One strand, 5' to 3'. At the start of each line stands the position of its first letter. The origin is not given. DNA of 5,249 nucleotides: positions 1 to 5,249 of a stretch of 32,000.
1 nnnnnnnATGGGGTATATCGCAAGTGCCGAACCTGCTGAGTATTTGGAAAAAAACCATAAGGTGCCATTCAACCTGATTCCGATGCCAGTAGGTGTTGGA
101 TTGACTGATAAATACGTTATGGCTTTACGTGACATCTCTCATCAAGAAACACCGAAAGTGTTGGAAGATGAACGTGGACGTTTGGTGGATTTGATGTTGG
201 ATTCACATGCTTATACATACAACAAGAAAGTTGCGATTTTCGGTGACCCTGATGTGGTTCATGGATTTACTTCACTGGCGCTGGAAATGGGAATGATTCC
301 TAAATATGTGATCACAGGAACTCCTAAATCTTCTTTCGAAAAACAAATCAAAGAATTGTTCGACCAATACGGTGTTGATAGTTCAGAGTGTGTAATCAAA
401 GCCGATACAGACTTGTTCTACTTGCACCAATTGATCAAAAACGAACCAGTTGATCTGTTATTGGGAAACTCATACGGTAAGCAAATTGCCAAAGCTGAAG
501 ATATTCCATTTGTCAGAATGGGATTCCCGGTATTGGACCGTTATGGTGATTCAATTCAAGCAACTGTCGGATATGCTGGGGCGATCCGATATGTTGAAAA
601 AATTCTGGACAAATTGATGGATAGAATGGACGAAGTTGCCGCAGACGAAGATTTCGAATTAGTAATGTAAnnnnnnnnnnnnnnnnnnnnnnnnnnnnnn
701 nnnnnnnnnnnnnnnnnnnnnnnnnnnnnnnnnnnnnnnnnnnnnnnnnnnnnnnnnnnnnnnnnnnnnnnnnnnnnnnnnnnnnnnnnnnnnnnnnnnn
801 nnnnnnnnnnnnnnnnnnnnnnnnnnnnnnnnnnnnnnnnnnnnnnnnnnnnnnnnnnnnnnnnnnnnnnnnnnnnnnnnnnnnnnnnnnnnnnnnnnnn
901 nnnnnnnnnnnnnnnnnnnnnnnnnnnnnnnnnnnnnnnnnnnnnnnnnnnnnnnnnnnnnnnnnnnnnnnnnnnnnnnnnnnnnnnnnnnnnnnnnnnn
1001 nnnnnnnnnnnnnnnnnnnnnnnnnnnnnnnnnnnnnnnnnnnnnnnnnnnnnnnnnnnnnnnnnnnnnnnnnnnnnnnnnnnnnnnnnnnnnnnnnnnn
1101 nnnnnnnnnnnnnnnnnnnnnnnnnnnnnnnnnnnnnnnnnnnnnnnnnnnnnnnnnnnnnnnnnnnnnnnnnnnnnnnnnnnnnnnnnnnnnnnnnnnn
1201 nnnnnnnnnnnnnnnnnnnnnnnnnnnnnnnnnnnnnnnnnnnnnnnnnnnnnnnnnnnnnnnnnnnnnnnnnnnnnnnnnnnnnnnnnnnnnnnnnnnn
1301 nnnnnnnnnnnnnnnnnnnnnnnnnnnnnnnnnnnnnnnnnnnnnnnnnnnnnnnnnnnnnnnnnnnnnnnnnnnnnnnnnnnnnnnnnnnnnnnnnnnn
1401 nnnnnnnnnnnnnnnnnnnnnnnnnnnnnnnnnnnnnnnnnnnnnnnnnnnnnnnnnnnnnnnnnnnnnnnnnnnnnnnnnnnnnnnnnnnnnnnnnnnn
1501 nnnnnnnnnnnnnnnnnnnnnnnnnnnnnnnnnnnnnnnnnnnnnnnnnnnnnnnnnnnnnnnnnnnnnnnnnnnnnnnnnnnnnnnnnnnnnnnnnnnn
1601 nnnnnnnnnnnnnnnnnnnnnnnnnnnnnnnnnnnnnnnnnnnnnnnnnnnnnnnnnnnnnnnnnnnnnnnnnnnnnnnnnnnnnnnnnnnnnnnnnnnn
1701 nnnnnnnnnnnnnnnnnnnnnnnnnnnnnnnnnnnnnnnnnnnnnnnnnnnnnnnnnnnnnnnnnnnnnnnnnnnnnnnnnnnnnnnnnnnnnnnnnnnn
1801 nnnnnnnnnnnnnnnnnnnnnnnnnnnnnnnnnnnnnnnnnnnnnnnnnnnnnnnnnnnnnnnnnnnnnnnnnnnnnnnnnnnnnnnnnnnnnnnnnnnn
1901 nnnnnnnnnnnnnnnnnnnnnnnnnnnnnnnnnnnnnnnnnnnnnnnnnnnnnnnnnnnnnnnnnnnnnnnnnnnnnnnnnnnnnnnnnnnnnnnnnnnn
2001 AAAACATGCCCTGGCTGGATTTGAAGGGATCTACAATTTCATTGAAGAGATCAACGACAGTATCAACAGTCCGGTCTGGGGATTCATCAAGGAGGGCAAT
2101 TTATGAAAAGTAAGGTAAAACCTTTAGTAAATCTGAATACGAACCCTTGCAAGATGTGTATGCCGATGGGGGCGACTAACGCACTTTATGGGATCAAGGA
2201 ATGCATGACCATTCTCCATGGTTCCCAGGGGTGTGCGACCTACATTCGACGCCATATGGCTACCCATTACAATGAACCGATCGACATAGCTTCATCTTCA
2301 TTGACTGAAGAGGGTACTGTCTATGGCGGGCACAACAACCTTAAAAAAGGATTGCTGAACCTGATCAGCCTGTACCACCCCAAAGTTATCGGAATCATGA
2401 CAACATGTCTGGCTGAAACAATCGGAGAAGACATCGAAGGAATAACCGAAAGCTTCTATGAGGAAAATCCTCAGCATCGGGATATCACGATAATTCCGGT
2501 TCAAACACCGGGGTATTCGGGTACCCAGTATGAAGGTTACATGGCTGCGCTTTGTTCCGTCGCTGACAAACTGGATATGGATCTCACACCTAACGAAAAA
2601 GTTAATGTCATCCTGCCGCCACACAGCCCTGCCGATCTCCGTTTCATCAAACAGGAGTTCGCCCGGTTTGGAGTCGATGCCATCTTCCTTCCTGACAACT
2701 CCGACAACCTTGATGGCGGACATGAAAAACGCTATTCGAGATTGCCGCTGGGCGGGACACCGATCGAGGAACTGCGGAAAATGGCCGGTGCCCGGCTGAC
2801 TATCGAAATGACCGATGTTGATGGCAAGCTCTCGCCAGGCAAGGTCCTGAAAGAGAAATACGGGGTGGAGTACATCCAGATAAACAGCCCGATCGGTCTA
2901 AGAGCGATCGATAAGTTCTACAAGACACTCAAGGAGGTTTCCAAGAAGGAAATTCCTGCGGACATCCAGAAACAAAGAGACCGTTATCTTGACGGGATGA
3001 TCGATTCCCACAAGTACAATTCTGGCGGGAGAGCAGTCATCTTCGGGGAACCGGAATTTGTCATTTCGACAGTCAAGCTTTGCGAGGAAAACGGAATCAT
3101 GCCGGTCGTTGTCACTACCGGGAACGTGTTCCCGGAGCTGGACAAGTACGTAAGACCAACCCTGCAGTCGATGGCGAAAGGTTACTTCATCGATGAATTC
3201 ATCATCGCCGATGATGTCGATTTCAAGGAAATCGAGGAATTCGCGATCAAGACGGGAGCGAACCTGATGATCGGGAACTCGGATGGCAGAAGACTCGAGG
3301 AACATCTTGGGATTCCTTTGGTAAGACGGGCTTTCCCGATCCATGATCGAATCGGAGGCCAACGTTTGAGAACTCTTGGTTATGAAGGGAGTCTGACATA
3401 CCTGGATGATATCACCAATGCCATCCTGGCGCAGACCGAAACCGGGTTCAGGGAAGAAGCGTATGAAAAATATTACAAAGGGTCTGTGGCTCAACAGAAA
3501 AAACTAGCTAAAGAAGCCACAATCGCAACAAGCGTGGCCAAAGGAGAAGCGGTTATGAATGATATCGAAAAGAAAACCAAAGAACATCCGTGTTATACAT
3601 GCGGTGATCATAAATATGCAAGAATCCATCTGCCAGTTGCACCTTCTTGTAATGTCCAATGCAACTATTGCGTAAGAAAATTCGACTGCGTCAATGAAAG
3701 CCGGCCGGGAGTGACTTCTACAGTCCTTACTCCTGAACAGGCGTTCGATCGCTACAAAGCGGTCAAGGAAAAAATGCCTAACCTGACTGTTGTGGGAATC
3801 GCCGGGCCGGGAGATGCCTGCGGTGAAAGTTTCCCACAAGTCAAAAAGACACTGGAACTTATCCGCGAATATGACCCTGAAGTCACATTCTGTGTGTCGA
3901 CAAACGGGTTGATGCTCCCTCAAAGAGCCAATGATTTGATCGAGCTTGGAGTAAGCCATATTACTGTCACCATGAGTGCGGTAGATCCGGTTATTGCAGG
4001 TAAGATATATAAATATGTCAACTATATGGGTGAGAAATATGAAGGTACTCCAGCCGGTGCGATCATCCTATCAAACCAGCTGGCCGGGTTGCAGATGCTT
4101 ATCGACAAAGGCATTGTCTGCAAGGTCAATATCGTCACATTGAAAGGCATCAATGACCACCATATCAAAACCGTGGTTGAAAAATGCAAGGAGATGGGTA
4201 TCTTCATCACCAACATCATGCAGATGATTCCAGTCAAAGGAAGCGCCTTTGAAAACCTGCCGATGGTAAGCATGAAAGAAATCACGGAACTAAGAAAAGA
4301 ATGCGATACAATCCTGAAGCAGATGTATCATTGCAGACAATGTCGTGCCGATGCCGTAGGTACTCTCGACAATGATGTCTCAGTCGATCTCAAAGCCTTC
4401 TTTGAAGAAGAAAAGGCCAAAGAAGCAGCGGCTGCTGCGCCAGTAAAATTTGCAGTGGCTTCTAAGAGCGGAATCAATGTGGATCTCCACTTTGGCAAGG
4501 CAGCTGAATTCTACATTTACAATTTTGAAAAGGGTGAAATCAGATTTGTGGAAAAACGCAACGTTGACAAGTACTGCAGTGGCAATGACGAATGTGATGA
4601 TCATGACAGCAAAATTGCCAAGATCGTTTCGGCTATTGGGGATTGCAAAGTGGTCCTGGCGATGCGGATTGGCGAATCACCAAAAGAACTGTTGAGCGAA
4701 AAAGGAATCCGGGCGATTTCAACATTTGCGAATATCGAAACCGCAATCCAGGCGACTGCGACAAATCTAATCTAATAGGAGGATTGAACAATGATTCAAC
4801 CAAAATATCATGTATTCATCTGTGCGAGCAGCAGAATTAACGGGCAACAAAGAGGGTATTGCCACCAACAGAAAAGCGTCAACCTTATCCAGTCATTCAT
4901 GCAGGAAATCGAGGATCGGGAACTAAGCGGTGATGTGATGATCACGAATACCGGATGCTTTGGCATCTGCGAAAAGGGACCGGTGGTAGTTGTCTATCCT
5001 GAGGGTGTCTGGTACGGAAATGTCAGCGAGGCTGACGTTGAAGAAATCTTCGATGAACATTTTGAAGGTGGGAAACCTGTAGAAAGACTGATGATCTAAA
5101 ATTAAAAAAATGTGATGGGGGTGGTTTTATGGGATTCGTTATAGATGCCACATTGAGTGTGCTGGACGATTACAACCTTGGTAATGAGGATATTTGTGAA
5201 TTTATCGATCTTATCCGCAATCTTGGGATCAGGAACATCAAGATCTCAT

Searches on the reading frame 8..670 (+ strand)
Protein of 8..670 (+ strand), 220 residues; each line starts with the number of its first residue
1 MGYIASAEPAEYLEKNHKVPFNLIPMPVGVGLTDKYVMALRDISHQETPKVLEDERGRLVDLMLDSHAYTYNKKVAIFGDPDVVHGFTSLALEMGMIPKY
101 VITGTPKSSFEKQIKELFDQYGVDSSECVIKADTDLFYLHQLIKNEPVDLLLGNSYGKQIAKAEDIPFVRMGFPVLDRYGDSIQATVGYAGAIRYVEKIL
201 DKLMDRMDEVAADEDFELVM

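Call 7: search_protein_families(library=pfam, proteins=[window:8-670:+], max_evalue=0.01)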
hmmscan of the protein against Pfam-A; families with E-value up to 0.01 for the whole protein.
window:8-670:+ (220 aa): 1 family
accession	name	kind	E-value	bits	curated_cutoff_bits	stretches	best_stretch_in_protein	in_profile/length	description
PF00148.24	Oxidored_nitro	-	2.3e-54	185.3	28.6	1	5-203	204-398/399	Nitrogenase component 1 type Oxidoreductase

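Call 8: search_protein_families(library=ncbifam, proteins=[window:8-670:+], max_evalue=0.01)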
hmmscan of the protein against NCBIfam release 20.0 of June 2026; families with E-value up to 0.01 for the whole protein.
window:8-670:+ (220 aa): 6 families
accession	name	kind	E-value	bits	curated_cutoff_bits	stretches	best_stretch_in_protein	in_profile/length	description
TIGR01286.1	nifK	equivalog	9.8e-53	179.4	427.3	1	10-215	301-511/516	nitrogenase molybdenum-iron protein subunit beta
TIGR02932.1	vnfK_nitrog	equivalog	2.3e-36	125.6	873.95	1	7-210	243-447/457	V-containing nitrogenase subunit beta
TIGR02931.1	anfK_nitrog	equivalog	4.6e-35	121.2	853.85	1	8-209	247-450/461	Fe-only nitrogenase subunit beta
TIGR01285.1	nifN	equivalog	9e-32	110.5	326.8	1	8-196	248-423/433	nitrogenase iron-molybdenum cofactor biosynthesis protein NifN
NF011047.0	PRK14477.1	equivalog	6.7e-26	90.4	1229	1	7-205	722-906/917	bifunctional nitrogenase iron-molybdenum cofactor biosynthesis protein NifEN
TIGR01278.1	DPOR_BchB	equivalog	3.2e-08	32.9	490.35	1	8-204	219-418/512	ferredoxin:protochlorophyllide reductase (ATP-dependent) subunit B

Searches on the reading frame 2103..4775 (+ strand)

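Call 7: search_protein_families(library=pfam, proteins=[window:2103-4775:+], max_evalue=0.01)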
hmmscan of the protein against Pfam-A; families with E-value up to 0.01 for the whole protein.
window:2103-4775:+ (890 aa): 3 families
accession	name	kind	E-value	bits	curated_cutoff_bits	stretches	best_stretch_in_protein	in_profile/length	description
PF00148.24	Oxidored_nitro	-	2.1e-116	389.5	28.6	1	19-441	1-398/399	Nitrogenase component 1 type Oxidoreductase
PF02579.22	Nitro_FeMo-Co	-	3.9e-19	69.2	26.3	1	791-884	3-91/94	Dinitrogenase iron-molybdenum cofactor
PF04055.27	Radical_SAM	-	6.1e-16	59.5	29.5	1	512-694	3-165/166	Radical SAM superfamily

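Call 8: search_protein_families(library=ncbifam, proteins=[window:2103-4775:+], max_evalue=0.01)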
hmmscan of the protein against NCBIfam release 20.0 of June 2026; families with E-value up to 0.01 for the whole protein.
window:2103-4775:+ (890 aa): 27 families (the best 25 are shown)
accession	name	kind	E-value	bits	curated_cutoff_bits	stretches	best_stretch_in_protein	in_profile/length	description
TIGR01290.1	nifB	equivalog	2.7e-128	428.4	343.65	2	486-763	3-284/441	nitrogenase cofactor biosynthesis protein NifB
NF011047.0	PRK14477.1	equivalog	4.6e-87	292.8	1229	1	7-449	486-912/917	bifunctional nitrogenase iron-molybdenum cofactor biosynthesis protein NifEN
TIGR01285.1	nifN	equivalog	8.3e-87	291.9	326.8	1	10-443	9-432/433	nitrogenase iron-molybdenum cofactor biosynthesis protein NifN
TIGR01286.1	nifK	equivalog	7.7e-82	275.4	427.3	1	11-447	61-500/516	nitrogenase molybdenum-iron protein subunit beta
TIGR02932.1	vnfK_nitrog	equivalog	2.4e-77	260.7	873.95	1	14-447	11-446/457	V-containing nitrogenase subunit beta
TIGR02931.1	anfK_nitrog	equivalog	5.2e-64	216.7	853.85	1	13-447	13-450/461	Fe-only nitrogenase subunit beta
TIGR01283.1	nifE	equivalog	1.2e-20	73.5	505.1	1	17-163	43-188/459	nitrogenase iron-molybdenum cofactor biosynthesis protein NifE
TIGR01862.1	N2-ase-Ialpha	subfamily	2.1e-16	59.7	486.05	1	19-190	36-218/444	nitrogenase component I subunit alpha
TIGR02666.1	moaA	equivalog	3.9e-15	55.6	284.05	1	508-741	12-226/336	GTP 3',8-cyclase MoaA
TIGR01284.1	alt_nitrog_alph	subfamily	3e-14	52.3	512.8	1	11-442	34-445/457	nitrogenase subunit alpha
TIGR03282.1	methan_mark_13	equivalog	3.8e-13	49.2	268.4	1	28-156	11-133/352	Ni-sirohydrochlorin a,c-diamide reductive cyclase catalytic subunit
TIGR02668.1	moaA_archaeal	equivalog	1.6e-12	47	325.25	1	508-746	12-226/303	GTP 3',8-cyclase MoaA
TIGR02663.1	nifX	equivalog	1.1e-11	45.2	112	1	782-874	2-90/119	nitrogen fixation protein NifX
NF001199.0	PRK00164.2-1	equivalog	5.5e-11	42.2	231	1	508-745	14-228/308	GTP 3',8-cyclase MoaA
NF002790.0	PRK02910.1-4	equivalog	3.8e-10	39.1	912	1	222-446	210-427/530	ferredoxin:protochlorophyllide reductase (ATP-dependent) subunit B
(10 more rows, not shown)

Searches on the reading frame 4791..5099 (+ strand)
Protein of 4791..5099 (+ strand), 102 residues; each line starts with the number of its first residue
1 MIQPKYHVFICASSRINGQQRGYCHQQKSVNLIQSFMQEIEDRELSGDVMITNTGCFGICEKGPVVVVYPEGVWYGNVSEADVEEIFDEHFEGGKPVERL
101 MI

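Call 7: search_protein_families(library=pfam, proteins=[window:4791-5099:+], max_evalue=0.01)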
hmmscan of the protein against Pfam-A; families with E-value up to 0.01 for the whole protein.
window:4791-5099:+ (102 aa): 3 families
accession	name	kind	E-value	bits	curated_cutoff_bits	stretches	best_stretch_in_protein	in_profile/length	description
PF01257.25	2Fe-2S_thioredx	-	8.3e-06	26.2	24.8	1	22-89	74-143/145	Thioredoxin-like [2Fe-2S] ferredoxin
PF07845.16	DUF1636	-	0.0001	23.1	31.6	1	8-73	1-66/117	Protein of unknown function (DUF1636)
PF06999.17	Suc_Fer-like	-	0.00033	21.2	34.9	1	63-100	146-188/191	Sucrase/ferredoxin-like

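Call 8: search_protein_families(library=ncbifam, proteins=[window:4791-5099:+], max_evalue=0.01)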
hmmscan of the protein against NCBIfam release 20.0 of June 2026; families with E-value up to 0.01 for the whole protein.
window:4791-5099:+ (102 aa): 4 families
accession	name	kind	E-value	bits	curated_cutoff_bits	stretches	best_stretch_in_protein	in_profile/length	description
NF041612.1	fdxn_Clost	equivalog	1.9e-51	172.9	150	1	1-102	1-102/102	2Fe-2S ferredoxin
NF041613.1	fdxn_Azotob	equivalog_domain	3.6e-24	85.1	195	1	1-96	1-96/107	2Fe-2S ferredoxin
TIGR01958.1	nuoE_fam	subfamily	0.0002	21.5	142.4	1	33-89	92-146/148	NADH-quinone oxidoreductase subunit NuoE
NF005722.0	PRK07539.1-2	equivalog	0.00081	19.5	141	1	25-89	89-155/157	NADH-quinone oxidoreductase subunit NuoE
